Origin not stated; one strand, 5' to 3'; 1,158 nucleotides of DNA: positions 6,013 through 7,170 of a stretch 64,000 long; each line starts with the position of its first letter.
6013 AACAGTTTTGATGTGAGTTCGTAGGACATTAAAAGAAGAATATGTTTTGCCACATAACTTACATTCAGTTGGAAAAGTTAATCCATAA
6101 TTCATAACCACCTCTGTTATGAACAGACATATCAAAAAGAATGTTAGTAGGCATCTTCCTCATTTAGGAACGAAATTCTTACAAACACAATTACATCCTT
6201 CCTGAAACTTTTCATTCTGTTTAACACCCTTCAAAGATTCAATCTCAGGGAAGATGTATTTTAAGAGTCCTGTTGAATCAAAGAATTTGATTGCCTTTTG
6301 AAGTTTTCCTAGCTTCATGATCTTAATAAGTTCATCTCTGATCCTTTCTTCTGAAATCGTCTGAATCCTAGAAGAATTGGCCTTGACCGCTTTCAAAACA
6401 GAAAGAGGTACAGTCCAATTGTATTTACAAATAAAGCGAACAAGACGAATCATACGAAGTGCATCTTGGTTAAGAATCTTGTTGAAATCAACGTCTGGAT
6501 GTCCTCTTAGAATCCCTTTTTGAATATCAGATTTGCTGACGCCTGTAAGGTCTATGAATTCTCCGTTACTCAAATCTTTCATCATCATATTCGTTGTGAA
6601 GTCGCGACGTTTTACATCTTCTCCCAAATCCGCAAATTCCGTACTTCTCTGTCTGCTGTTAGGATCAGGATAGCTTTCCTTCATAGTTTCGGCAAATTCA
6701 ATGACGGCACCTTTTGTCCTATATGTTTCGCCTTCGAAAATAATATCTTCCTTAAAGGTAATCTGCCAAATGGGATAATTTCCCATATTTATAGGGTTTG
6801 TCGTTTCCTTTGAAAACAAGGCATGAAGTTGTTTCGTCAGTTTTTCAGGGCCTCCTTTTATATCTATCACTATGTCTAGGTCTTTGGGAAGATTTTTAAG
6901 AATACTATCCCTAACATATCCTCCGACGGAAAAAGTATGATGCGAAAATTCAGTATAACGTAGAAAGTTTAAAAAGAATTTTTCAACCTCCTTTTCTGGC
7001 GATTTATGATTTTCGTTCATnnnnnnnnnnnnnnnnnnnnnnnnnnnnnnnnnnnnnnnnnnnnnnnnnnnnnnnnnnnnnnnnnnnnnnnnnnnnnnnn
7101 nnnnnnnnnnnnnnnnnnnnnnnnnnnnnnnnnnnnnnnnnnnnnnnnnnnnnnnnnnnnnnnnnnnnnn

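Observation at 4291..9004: CCA-adding enzyme locus broken up by up to four homing-endonuclease-like units, leaving a 5' stub and a split gene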

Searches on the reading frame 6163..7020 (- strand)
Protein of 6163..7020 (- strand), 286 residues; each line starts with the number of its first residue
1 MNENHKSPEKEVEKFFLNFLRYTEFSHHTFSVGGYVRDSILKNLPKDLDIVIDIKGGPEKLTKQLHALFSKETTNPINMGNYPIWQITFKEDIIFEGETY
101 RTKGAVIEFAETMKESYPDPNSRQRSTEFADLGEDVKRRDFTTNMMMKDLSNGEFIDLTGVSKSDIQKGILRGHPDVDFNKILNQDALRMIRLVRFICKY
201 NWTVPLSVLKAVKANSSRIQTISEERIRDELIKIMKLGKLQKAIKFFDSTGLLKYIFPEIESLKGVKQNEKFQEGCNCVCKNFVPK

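Call 8: search_dna_similar(query=window:6205-7011:-, collection=phages, mode=protein, max_rows=30)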
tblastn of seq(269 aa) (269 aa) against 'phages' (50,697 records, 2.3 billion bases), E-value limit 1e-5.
Records with a match: 179; places in all: 179; records where one place covers at least 80% of the query: 132.
Best place of each record, by identity: <60% 179.
By first word of the organism name: Bacteriophage 22; Erwinia 21; Prevotella 15; Salmonella 13; Cronobacter 13; Mycobacterium 11; Vibrio 8; Pectobacterium 7; Cellulophaga 7; Listeria 6; and 27 more.
By host as written in the record: - 42; Prevotella sp. 15; Cronobacter sakazakii 10; Erwinia amylovora 9; Listeria monocytogenes 6; Mycobacterium smegmatis mc2 155 5; Vibrio mediterranei 4; Enterobacter hormaechei subsp. xiangfangensis 4; and 59 more.
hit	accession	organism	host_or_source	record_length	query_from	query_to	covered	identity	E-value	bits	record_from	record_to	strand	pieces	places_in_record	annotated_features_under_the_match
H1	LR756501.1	uncultured phage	metagenomic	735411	17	267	93%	37.3%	2e-39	150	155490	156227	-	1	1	record has no annotation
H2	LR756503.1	uncultured phage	metagenomic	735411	17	267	93%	37.3%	2e-39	150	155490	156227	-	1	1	record has no annotation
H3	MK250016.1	Prevotella phage Lak-A1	Prevotella sp.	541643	20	257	88%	35.1%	6e-30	124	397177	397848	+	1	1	record has no annotation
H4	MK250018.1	Prevotella phage Lak-A1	Prevotella sp.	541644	20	257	88%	35.1%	6e-30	124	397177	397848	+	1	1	record has no annotation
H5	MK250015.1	Prevotella phage Lak-A1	Prevotella sp.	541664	20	257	88%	35.1%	6e-30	124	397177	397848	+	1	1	record has no annotation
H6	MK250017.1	Prevotella phage Lak-A1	Prevotella sp.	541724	20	257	88%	35.1%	6e-30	124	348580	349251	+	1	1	record has no annotation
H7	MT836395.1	Bacteriophage sp.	human fecal samples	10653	26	265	89%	34.6%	2e-25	110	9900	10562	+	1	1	record has no annotation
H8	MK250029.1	Prevotella phage Lak-C1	Prevotella sp.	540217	20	257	88%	34.5%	1e-29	122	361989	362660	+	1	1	record has no annotation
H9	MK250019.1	Prevotella phage Lak-A2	Prevotella sp.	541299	20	257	88%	34.5%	1e-29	122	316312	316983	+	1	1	record has no annotation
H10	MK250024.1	Prevotella phage Lak-B5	Prevotella sp.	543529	20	262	90%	33.7%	6e-31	126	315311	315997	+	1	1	record has no annotation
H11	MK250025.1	Prevotella phage Lak-B6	Prevotella sp.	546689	20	262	90%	33.7%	6e-31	126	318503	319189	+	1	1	record has no annotation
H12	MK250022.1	Prevotella phage Lak-B3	Prevotella sp.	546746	20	262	90%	33.7%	6e-31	126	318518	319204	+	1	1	record has no annotation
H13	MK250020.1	Prevotella phage Lak-B1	Prevotella sp.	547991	20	262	90%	33.7%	6e-31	126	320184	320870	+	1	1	record has no annotation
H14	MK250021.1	Prevotella phage Lak-B2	Prevotella sp.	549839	20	262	90%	33.7%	6e-31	126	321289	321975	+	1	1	record has no annotation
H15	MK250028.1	Prevotella phage Lak-B9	Prevotella sp.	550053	20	262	90%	33.7%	6e-31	126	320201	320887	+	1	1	record has no annotation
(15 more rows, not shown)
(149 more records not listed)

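Call 9: find_related_loci(query=window:6205-7011:-, collection=viral_contigs, flank=8000)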
Query seq(269 aa) (269 aa) in viral_contigs; peptide patterns used: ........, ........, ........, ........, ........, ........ (x = any residue, [..] = any of these).
6 stretches matched a pattern; 1 encode a relative of the query (tblastn E <= 1e-3); 1 distinct loci.
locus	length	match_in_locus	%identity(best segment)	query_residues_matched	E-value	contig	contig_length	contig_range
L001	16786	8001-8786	87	6-267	2e-156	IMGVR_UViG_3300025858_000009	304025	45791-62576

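Call 82: search_protein_representatives(protein=window:6163-7020:-)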
Query: 286 residues. Proteins with E-value up to 0.001 (for the whole library): 22413; up to 1e-10: 5333; up to 1e-30: 128. The best 150 are listed.
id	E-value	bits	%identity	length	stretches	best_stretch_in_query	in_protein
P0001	3.8e-189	643.2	100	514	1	1-286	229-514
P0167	6.4e-102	357.1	60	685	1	8-278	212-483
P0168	9.6e-94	330.3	57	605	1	8-270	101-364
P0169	5.8e-93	327.7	54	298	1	6-286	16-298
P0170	2.8e-91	322.2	45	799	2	6-261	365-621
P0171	3.4e-90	318.6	56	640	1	8-274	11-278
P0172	2.2e-87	309.4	52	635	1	7-273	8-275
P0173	5.0e-85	301.7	51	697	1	7-272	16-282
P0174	7.1e-85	301.2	54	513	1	7-270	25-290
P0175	1.0e-84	300.7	56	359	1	6-273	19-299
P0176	1.4e-84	300.2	53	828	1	8-273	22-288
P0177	2.4e-82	292.9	58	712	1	8-273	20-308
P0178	1.6e-81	290.2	48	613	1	7-273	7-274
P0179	4.4e-80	285.4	49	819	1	7-272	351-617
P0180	5.2e-78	278.7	52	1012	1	8-273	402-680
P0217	1.5e-45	172.2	44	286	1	24-284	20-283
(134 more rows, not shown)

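Call 83: search_protein_families(library=pfam, proteins=[P0167, P0168, P0170, P0171, P0172, P0173, P0176, P0177, P0179, P0180], max_evalue=0.001)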
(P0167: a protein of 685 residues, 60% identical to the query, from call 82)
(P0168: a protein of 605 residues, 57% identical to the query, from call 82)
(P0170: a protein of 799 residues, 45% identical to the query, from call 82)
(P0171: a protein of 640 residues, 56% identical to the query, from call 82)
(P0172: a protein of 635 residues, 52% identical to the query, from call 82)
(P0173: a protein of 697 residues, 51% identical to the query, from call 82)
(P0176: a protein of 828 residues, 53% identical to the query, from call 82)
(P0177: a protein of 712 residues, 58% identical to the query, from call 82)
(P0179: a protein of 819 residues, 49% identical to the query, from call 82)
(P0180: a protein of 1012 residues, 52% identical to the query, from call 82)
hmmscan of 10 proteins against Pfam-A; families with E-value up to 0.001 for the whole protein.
P0167 (685 aa): 3 families
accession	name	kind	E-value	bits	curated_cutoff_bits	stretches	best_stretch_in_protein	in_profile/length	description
PF01743.26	PolyA_pol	-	1.8e-14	54.6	23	1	234-377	2-126/126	Poly A polymerase head domain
PF12627.12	PolyA_pol_RNAbd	-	3.4e-13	49.6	22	1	408-467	3-62/64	Probable RNA and SrmB- binding site of polymerase A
PF01966.28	HD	-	1.7e-10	41.6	22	1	501-564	28-90/116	HD domain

P0168 (605 aa): 4 families
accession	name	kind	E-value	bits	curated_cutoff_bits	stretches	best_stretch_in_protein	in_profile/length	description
PF01743.26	PolyA_pol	-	3.2e-18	66.7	23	1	123-266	2-126/126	Poly A polymerase head domain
PF12627.12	PolyA_pol_RNAbd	-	8.1e-15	54.8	22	1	300-355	6-61/64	Probable RNA and SrmB- binding site of polymerase A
PF01966.28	HD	-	2.4e-08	34.7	22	1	392-489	28-112/116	HD domain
PF13735.12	tRNA_NucTran2_2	-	0.00043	20.7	27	0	424-548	22-132/149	tRNA nucleotidyltransferase domain 2 putative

P0170 (799 aa): 4 families
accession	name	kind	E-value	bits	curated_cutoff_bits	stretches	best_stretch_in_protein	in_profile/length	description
PF01743.26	PolyA_pol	-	3.6e-16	60.1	23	1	389-531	2-125/126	Poly A polymerase head domain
PF12627.12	PolyA_pol_RNAbd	-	8.7e-12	45.1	22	1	570-622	10-62/64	Probable RNA and SrmB- binding site of polymerase A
PF01966.28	HD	-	5.8e-06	27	22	1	157-240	2-92/116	HD domain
PF13735.12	tRNA_NucTran2_2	-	5.1e-05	23.7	27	1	657-780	20-136/149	tRNA nucleotidyltransferase domain 2 putative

P0171 (640 aa): 7 families
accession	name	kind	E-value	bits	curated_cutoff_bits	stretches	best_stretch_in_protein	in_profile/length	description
PF01743.26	PolyA_pol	-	4e-18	66.4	23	1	33-176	2-126/126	Poly A polymerase head domain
PF13671.12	AAA_33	-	5.9e-18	66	27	1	490-618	1-139/143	AAA domain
PF12627.12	PolyA_pol_RNAbd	-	1.7e-14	53.7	22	1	212-264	8-60/64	Probable RNA and SrmB- binding site of polymerase A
PF01966.28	HD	-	1.6e-11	45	22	1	300-396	28-113/116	HD domain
PF08433.16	KTI12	-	6.6e-08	32.8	22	1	490-620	3-138/271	Chromatin associated protein KTI12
PF06414.18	Zeta_toxin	-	8.3e-05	22.6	22.3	1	483-620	11-167/199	Zeta toxin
PF13735.12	tRNA_NucTran2_2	-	0.00073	20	27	0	333-466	23-141/149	tRNA nucleotidyltransferase domain 2 putative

P0172 (635 aa): 4 families
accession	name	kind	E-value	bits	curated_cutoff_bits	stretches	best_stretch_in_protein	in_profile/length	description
PF01743.26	PolyA_pol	-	7e-19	68.8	23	1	31-174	2-126/126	Poly A polymerase head domain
PF12627.12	PolyA_pol_RNAbd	-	3e-15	56.2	22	1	209-262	7-60/64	Probable RNA and SrmB- binding site of polymerase A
PF01966.28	HD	-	5.8e-10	39.9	22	1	295-394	25-113/116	HD domain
PF13735.12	tRNA_NucTran2_2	-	1.1e-05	25.9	27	1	330-450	22-130/149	tRNA nucleotidyltransferase domain 2 putative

P0173 (697 aa): 4 families
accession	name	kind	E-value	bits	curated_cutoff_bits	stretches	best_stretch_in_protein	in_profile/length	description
PF01743.26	PolyA_pol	-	1.1e-19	71.4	23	1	39-182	2-126/126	Poly A polymerase head domain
PF12627.12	PolyA_pol_RNAbd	-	1.9e-14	53.6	22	1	216-271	6-61/64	Probable RNA and SrmB- binding site of polymerase A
PF01966.28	HD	-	2.1e-09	38.1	22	1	289-371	2-92/116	HD domain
PF13735.12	tRNA_NucTran2_2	-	2.6e-07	31.1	27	1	338-463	22-132/149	tRNA nucleotidyltransferase domain 2 putative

P0176 (828 aa): 4 families
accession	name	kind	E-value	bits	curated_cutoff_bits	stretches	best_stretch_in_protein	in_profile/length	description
PF01743.26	PolyA_pol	-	2.2e-17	64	23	1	43-187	1-126/126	Poly A polymerase head domain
PF12627.12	PolyA_pol_RNAbd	-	1e-15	57.6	22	1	219-277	4-62/64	Probable RNA and SrmB- binding site of polymerase A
PF01966.28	HD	-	1.5e-09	38.6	22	1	293-406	1-113/116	HD domain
PF13735.12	tRNA_NucTran2_2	-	7.2e-06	26.5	27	1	343-470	22-132/149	tRNA nucleotidyltransferase domain 2 putative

P0177 (712 aa): 5 families
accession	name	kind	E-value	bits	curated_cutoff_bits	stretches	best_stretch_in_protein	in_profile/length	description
PF12627.12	PolyA_pol_RNAbd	-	5.2e-14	52.2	22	1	238-296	3-61/64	Probable RNA and SrmB- binding site of polymerase A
PF01743.26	PolyA_pol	-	5e-13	49.9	23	1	119-207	37-126/126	Poly A polymerase head domain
PF01966.28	HD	-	2.3e-12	47.7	22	1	315-428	3-113/116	HD domain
PF13392.12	HNH_3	-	1e-10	41.5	24.8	1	549-593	2-45/46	HNH endonuclease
PF13735.12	tRNA_NucTran2_2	-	3.9e-05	24.1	27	1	362-489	21-132/149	tRNA nucleotidyltransferase domain 2 putative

P0179 (819 aa): 5 families
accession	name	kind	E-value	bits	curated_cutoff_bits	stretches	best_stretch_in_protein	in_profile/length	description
PF01028.25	Topoisom_I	-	1.2e-26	94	23.7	1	119-320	4-199/228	Eukaryotic DNA topoisomerase I, catalytic core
PF01743.26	PolyA_pol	-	1.6e-19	70.9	23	1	374-517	2-126/126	Poly A polymerase head domain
PF12627.12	PolyA_pol_RNAbd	-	1.6e-14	53.8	22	1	554-606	9-61/64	Probable RNA and SrmB- binding site of polymerase A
PF01966.28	HD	-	3.9e-09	37.3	22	1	623-736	1-112/116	HD domain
PF13735.12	tRNA_NucTran2_2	-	0.0003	21.2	27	0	675-787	24-125/149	tRNA nucleotidyltransferase domain 2 putative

P0180 (1012 aa): 3 families
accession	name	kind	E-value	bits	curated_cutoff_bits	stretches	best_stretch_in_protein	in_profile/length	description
PF01966.28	HD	-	9.5e-17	61.8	22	2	35-170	3-114/116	HD domain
PF12627.12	PolyA_pol_RNAbd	-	1.5e-14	54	22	1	611-669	4-62/64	Probable RNA and SrmB- binding site of polymerase A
PF01743.26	PolyA_pol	-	5.9e-14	52.9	23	1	425-578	3-125/126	Poly A polymerase head domain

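Call 89: find_encoding_contigs(protein=P0217, flank=3500, max_places=3)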
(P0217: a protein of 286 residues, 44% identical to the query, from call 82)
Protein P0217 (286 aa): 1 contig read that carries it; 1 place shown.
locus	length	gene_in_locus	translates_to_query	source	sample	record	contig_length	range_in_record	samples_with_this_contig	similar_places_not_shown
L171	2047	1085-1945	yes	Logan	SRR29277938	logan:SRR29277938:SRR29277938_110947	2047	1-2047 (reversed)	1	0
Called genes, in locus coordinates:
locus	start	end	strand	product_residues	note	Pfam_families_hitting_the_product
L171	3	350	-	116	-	?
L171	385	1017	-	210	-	-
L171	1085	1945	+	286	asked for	PF01743:PolyA_pol, PF12627:PolyA_pol_RNAbd (weak)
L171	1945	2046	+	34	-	?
